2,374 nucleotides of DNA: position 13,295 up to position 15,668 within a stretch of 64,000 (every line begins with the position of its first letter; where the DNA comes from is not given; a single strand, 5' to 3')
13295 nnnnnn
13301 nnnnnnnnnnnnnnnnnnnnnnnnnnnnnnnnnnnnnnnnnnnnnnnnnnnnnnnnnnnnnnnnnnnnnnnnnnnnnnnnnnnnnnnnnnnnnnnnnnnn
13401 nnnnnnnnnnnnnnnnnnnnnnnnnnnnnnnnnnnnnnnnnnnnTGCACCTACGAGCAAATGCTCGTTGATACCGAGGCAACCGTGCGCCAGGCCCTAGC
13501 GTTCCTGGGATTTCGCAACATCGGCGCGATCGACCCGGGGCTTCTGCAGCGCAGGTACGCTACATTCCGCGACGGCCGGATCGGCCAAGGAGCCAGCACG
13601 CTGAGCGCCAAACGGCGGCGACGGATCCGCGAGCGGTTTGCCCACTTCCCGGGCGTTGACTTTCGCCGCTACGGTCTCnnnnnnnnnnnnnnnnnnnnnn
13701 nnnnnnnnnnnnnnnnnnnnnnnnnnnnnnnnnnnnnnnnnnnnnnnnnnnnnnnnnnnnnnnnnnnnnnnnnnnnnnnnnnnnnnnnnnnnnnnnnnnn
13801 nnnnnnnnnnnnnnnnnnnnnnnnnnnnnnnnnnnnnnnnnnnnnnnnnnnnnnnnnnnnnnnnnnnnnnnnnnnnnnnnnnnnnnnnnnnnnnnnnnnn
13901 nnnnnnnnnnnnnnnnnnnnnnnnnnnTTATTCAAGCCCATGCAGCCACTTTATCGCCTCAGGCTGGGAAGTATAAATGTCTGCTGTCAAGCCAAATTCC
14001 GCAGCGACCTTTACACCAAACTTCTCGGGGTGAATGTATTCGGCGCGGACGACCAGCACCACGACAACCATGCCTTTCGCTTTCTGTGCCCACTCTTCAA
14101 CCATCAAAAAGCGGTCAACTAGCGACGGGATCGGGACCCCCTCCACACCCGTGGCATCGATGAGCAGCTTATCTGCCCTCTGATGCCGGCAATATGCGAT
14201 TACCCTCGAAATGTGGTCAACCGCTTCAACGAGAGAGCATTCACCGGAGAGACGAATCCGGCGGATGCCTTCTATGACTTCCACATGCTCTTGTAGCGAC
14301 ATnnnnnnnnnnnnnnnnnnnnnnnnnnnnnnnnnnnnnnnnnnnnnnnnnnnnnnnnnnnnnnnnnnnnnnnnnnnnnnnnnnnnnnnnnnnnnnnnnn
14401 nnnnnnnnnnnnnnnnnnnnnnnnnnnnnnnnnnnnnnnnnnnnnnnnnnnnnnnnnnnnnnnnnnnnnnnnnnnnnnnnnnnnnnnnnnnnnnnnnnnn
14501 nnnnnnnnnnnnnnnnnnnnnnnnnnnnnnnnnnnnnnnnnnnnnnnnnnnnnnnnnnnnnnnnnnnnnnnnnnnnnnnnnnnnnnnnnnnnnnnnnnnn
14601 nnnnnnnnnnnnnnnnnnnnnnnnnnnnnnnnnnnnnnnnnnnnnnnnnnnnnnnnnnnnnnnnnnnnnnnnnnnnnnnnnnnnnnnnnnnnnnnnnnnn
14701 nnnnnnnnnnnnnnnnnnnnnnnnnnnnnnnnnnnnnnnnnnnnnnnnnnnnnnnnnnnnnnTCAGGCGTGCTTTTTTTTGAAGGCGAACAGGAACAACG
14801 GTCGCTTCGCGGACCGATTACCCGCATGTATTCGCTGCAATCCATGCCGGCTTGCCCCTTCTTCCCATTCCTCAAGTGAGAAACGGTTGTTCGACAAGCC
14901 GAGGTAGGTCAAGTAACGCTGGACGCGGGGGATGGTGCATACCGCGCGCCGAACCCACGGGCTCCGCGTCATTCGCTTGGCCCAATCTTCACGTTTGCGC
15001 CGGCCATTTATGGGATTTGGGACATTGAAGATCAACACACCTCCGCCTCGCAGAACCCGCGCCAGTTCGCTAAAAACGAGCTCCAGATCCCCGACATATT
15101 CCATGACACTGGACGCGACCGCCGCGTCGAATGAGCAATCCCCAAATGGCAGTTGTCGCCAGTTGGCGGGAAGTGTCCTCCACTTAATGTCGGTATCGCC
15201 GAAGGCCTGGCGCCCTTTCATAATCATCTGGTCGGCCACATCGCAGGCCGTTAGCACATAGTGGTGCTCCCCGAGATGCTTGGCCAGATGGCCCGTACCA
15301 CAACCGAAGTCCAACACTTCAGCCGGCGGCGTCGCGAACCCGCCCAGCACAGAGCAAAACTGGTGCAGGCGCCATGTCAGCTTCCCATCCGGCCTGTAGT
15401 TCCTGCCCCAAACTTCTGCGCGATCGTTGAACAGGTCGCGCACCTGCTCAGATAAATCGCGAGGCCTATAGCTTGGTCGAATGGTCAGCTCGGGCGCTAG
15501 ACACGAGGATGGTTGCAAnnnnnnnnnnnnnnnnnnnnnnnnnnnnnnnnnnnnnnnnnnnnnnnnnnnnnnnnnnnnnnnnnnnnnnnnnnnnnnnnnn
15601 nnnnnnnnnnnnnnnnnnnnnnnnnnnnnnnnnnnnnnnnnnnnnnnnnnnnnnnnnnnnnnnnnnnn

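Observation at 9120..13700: Mosaic of abutting gene remnants (TctC C-half, MscS C-domain, orphan IS3 OrfA, sulfotransferase tail)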

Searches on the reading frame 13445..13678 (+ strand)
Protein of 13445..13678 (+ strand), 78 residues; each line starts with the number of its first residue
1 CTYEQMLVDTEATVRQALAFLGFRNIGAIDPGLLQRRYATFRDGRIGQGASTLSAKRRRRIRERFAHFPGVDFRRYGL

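Call 28: find_homologous_proteins(query=window:13445-13678:+, max_evalue=0.001)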
Query seq(78 aa) (78 aa): 1 proteins with E <= 0.001 among 1 candidates.
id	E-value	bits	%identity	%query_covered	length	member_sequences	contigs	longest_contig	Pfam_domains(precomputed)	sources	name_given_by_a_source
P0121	1.1e-23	100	84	74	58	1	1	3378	-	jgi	jgi:hypothetical protein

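Call 29: find_encoding_contigs(protein=P0121, flank=5000, max_places=5)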
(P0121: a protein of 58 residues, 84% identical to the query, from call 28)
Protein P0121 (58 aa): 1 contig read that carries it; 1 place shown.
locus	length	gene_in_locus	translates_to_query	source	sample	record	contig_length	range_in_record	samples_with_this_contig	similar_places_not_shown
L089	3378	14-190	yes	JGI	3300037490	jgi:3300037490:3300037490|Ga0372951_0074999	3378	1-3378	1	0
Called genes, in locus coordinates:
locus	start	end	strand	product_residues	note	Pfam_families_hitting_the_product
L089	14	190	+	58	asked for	-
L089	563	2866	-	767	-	PF00931:NB-ARC (weak), PF13401:AAA_22 (weak), PF13374:TPR_10 (faint), PF25872:HTH_77, PF17874:TPR_MalT, PF13181:TPR_8 (faint), PF13176:TPR_7 (faint), PF13424:TPR_12 (weak)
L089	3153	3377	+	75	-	?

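Call 32: search_solved_structures(query=window:13445-13678:+, max_evalue=10, show_alignments=3)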
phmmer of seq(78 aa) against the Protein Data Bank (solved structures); distinct sequences matched with E-value up to 10: 1.
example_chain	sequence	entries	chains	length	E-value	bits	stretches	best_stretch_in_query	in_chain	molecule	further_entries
6q2u_A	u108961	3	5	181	0.55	14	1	24-51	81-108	Cytochrome c4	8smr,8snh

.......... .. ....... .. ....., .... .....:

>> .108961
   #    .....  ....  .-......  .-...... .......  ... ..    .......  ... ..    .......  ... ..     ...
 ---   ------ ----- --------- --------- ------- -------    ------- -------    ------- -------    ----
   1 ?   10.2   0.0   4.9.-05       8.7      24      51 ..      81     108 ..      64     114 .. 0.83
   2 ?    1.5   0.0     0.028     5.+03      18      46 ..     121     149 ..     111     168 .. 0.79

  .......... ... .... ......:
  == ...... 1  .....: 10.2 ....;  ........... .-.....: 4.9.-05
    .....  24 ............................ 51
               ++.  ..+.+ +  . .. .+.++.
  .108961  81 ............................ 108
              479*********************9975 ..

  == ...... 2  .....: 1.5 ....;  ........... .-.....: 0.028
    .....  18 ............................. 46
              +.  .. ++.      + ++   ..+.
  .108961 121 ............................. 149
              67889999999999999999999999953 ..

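Call 42: search_protein_representatives(protein=window:13445-13678:+)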
Query: 78 residues. Proteins with E-value up to 0.001 (for the whole library): 14; up to 1e-10: 5; up to 1e-30: 0. The best 14 are listed.
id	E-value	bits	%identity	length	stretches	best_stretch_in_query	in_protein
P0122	1.3e-17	79.5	59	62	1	18-78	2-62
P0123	1.2e-14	70.1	58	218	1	2-70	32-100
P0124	4.8e-12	61.9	38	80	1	2-78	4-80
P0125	6.6e-12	61.4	56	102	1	29-78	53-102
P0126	1.3e-11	60.5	36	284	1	2-76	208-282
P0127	1.1e-09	54.4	43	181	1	2-78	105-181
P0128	2.7e-09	53.1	52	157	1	2-57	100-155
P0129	6.0e-09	52.0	44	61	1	18-78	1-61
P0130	1.3e-08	50.9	54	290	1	2-51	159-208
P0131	3.4e-08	49.6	34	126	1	2-78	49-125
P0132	1.2e-06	44.8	35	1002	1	2-78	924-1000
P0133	8.3e-06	42.1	34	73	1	6-78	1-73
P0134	1.6e-05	41.2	36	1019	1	2-78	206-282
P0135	1.8e-04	37.8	29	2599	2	6-36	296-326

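Call 43: search_protein_families(library=pfam, proteins=[P0123, P0126, P0127, P0128, P0130, P0131, P0132, P0134], max_evalue=0.01)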
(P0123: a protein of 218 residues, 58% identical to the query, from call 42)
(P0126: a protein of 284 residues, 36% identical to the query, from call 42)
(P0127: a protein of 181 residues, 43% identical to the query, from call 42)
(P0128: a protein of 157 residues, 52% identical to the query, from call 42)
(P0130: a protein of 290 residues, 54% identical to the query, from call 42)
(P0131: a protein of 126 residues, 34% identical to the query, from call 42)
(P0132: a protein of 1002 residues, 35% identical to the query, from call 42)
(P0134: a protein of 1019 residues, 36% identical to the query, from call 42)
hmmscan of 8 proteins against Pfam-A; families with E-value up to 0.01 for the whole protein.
P0123 (218 aa): 0 families

P0126 (284 aa): 2 families
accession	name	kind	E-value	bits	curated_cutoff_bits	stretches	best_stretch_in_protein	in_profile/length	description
PF00685.33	Sulfotransfer_1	-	1.7e-10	41.1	22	1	48-254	4-207/255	Sulfotransferase domain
PF13469.12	Sulfotransfer_3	-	0.00018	22.2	27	0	181-230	164-213/216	Sulfotransferase family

P0127 (181 aa): 2 families
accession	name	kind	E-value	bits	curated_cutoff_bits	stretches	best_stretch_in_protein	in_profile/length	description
PF00685.33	Sulfotransfer_1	-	0.00096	19.1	22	1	80-137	137-192/255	Sulfotransferase domain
PF13469.12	Sulfotransfer_3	-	0.0024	18.6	27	1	82-126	168-212/216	Sulfotransferase family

P0128 (157 aa): 1 family
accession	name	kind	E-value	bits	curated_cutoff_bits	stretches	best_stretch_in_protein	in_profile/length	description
PF13469.12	Sulfotransfer_3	-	0.0097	16.6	27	0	83-122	173-213/216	Sulfotransferase family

P0130 (290 aa): 2 families
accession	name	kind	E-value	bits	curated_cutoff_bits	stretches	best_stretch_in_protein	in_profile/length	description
PF13469.12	Sulfotransfer_3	-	0.00014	22.7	27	1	131-180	163-212/216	Sulfotransferase family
PF00685.33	Sulfotransfer_1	-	0.00071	19.5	22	1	72-181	91-182/255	Sulfotransferase domain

P0131 (126 aa): 0 families

P0132 (1002 aa): 38 families (the best 25 are shown)
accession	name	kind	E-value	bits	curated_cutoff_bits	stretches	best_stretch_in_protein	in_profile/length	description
PF07719.23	TPR_2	-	2e-55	180.8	27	7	10-40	4-34/34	Tetratricopeptide repeat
PF00515.34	TPR_1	-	3.5e-55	182.1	27.8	6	143-176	1-34/34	Tetratricopeptide repeat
PF13844.12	Glyco_transf_41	-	4.3e-52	177.5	25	2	534-712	368-543/543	Glycosyl transferase family 41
PF13181.12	TPR_8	-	4.7e-44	145.2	25.7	6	111-141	3-33/34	Tetratricopeptide repeat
PF13414.12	TPR_11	-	7.5e-44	147.6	26.8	6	116-154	1-39/42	TPR repeat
PF14559.12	TPR_19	-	1.2e-33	115.7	25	7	19-83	3-67/68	Tetratricopeptide repeat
PF13431.12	TPR_17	-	2.5e-32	108.9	24.4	2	98-129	2-33/34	Tetratricopeptide repeat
PF13432.12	TPR_16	-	7.5e-31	106.6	32.7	5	113-170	1-58/65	Tetratricopeptide repeat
PF13424.12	TPR_12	-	3.3e-30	104.5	30.1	5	109-169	3-71/77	Tetratricopeptide repeat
PF13428.12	TPR_14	-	1.8e-29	99.6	23.5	2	11-49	5-43/44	Tetratricopeptide repeat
PF13176.12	TPR_7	-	1.5e-26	90.6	27.9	0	148-172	4-28/36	Tetratricopeptide repeat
PF23914.1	TPR_CcmH_CycH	-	1.5e-17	64.3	42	1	66-168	41-146/158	Cytochrome c-type biogenesis protein H TPR domain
PF13174.12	TPR_6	-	7.1e-15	55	26.3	0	112-141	3-32/33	Tetratricopeptide repeat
PF13371.12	TPR_9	-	4.6e-14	52.6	35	1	50-107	4-61/73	Tetratricopeptide repeat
PF25063.1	ARM_TT21_C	-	4.6e-13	50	35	2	44-105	98-159/209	Tetratricopeptide repeat protein 21 C-terminal ARM domain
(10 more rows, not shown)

P0134 (1019 aa): 38 families (the best 25 are shown)
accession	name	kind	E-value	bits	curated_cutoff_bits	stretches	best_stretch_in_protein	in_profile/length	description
PF00515.34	TPR_1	-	2.8e-64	210.9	27.8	7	574-606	2-34/34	Tetratricopeptide repeat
PF07719.23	TPR_2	-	6.2e-60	194.8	27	7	574-606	2-34/34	Tetratricopeptide repeat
PF13181.12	TPR_8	-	8.4e-53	172.5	25.7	7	574-606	2-34/34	Tetratricopeptide repeat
PF13414.12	TPR_11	-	1.5e-51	172.2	26.8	8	548-587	3-42/42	TPR repeat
PF13844.12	Glyco_transf_41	-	1.4e-48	165.9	25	2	645-805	66-227/543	Glycosyl transferase family 41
PF13432.12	TPR_16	-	2e-42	143.6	32.7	6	545-606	3-64/65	Tetratricopeptide repeat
PF13431.12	TPR_17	-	7.9e-41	135.4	24.4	2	561-593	1-33/34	Tetratricopeptide repeat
PF14559.12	TPR_19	-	9.7e-39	132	25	4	315-377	5-67/68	Tetratricopeptide repeat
PF13428.12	TPR_14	-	4.8e-36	119.9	23.5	4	304-343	4-43/44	Tetratricopeptide repeat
PF13424.12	TPR_12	-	2.1e-31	108.4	30.1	5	368-432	2-74/77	Tetratricopeptide repeat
PF13176.12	TPR_7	-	1.8e-28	96.6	27.9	1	305-335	3-35/36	Tetratricopeptide repeat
PF23914.1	TPR_CcmH_CycH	-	2.3e-24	86.5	42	2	360-403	41-84/158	Cytochrome c-type biogenesis protein H TPR domain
PF13374.12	TPR_10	-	1.6e-20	72.8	27.5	0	403-432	2-31/42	Tetratricopeptide repeat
PF13371.12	TPR_9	-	2.7e-18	66.2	35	4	378-439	4-65/73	Tetratricopeptide repeat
PF13174.12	TPR_6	-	4.7e-17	61.8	26.3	0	404-434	1-31/33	Tetratricopeptide repeat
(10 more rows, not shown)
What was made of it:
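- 13447..13681 (+): Sulfotransferase' remnant: codons 241-317 of a 317-aa PAPS-type sulfotransferase. The PKSGST PAPS-binding loop and most of the domain are deleted. The tail alone matches C-termini of Sulfotransfer_1 proteins (calls 42, 43).
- On PAPS-dependent sulfotransferase (Sulfotransfer_1/_3): The tail matches the P0126 C-terminus at E=1.3e-11 (calls 42, 43).
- Checked: It also matches the C-termini of Sulfotransfer_1 proteins, for example P0126 at E=1.3e-11 (calls 42, 43).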

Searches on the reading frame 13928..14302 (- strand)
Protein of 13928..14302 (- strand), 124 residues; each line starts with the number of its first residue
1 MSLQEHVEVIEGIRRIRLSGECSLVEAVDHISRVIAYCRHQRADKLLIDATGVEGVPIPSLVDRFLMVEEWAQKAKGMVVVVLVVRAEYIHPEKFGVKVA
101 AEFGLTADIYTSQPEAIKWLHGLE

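Call 3: search_protein_families(library=pfam, proteins=[window:13928-14302:-], max_evalue=0.01)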
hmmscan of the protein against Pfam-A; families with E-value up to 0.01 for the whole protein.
window:13928-14302:- (124 aa): 0 families

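Call 4: search_protein_families(library=ncbifam, proteins=[window:13928-14302:-], max_evalue=0.01)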
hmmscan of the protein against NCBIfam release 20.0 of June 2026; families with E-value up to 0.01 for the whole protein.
window:13928-14302:- (124 aa): 0 families

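Call 12: find_encoding_contigs(protein=window:13928-14302:-, flank=10000, max_places=10)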
Protein window:13928-14302:- (124 aa): no gene with exactly this product is on record in the collection.

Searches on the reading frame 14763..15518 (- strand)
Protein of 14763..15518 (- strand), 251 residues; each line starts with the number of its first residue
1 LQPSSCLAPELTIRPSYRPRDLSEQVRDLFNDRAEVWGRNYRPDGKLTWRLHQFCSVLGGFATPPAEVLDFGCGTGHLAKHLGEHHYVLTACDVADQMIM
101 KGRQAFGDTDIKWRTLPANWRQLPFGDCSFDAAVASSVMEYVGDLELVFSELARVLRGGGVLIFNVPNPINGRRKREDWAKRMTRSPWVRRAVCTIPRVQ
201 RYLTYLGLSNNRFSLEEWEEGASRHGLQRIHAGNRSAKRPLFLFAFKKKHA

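Call 3: search_protein_families(library=pfam, proteins=[window:14763-15518:-], max_evalue=0.01)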
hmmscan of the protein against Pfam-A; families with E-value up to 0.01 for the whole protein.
window:14763-15518:- (251 aa): 9 families
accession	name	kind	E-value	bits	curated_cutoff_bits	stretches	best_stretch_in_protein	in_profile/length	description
PF08241.18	Methyltransf_11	-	1e-19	71.4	21.2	1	69-164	1-95/95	Methyltransferase domain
PF13649.12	Methyltransf_25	-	6.6e-18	65.6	27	1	68-160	1-97/97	Methyltransferase domain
PF08242.18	Methyltransf_12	-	7.2e-15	55.9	30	1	69-162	1-98/98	Methyltransferase domain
PF13489.12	Methyltransf_23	-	8.4e-14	52.1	27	1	60-182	18-135/164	Methyltransferase domain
PF13847.12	Methyltransf_31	-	6e-10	39.4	27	1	67-168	6-113/145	Methyltransferase domain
PF01209.24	Ubie_methyltran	-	3.1e-09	37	20.1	1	64-163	47-150/233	ubiE/COQ5 methyltransferase family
PF05401.17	NodS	-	5.5e-06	26.8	24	1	65-167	44-147/201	Nodulation protein S (NodS)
PF05148.21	Methyltransf_8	-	0.0015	18.9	27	0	68-163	76-155/219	Hypothetical methyltransferase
PF02353.26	CMAS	-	0.0024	17.7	27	1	66-193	64-189/273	Mycolic acid cyclopropane synthetase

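Call 4: search_protein_families(library=ncbifam, proteins=[window:14763-15518:-], max_evalue=0.01)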
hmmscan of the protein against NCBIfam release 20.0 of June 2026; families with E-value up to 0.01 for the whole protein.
window:14763-15518:- (251 aa): 37 families (the best 25 are shown)
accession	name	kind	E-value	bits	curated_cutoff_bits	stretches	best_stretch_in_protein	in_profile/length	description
NF045667.1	MTase_DVU1556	equivalog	1.3e-16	60.7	155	1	46-164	9-119/213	DVU_1556 family methyltransferase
TIGR02072.1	BioC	equivalog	3.7e-16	59.7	184.95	1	53-166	22-134/244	malonyl-ACP O-methyltransferase BioC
NF007610.0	PRK10258.1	equivalog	2.7e-12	46.5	342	1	66-165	44-139/251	malonyl-ACP O-methyltransferase BioC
NF001241.0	PRK00216.1-2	equivalog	1.9e-11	44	327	1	62-204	49-188/231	demethylmenaquinone methyltransferase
TIGR01934.1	MenG_MenH_UbiE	subfamily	2.2e-11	43.5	158.35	1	63-163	38-140/223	ubiquinone/menaquinone biosynthesis methyltransferase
NF052510.1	methyltran_MpqE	exception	3.3e-11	43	335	1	66-172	48-160/234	methyl-plastoquinone biosynthesis methyltransferase MpqE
NF043040.1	corrin_prot_MT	hypoth_equivalog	4.5e-11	42.6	180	1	62-164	39-147/216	corrinoid protein-associated methyltransferase CpaM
NF047649.1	MTase_UXPK_star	exception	8.7e-10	38.1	460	1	52-163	61-180/283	methyltransferase/UXPK-star double selenoprotein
TIGR01983.1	UbiG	equivalog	2.4e-09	36.9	102.95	1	66-165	51-152/228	bifunctional 2-polyprenyl-6-hydroxyphenol methylase/3-demethylubiquinol 3-O-methyltransferase UbiG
NF004452.0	PRK05785.1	equivalog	4e-09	36.3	207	1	48-157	36-138/228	hypothetical protein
NF001244.0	PRK00216.1-5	equivalog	5.1e-09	35.8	216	1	48-163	35-152/236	bifunctional demethylmenaquinone methyltransferase/2-methoxy-6-polyprenyl-1,4-benzoquinol methylase UbiE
NF001240.0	PRK00216.1-1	equivalog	7.6e-09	35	378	1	66-176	65-181/251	bifunctional demethylmenaquinone methyltransferase/2-methoxy-6-polyprenyl-1,4-benzoquinol methylase UbiE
NF041536.1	ArsM_DUF2284_UU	exception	3.1e-08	32.4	575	1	66-198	78-210/459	arsenite methyltransferase/DUF2284 domain selenoprotein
NF041537.1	ArsM_AhpD_UU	exception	3.2e-08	32.8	510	1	54-183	62-197/345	arsenite methyltransferase/AhpD domain selenoprotein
NF008264.0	PRK11036.1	equivalog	8.6e-08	31.9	366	1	54-163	34-146/261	tRNA uridine 5-oxyacetic acid(34) methyltransferase CmoM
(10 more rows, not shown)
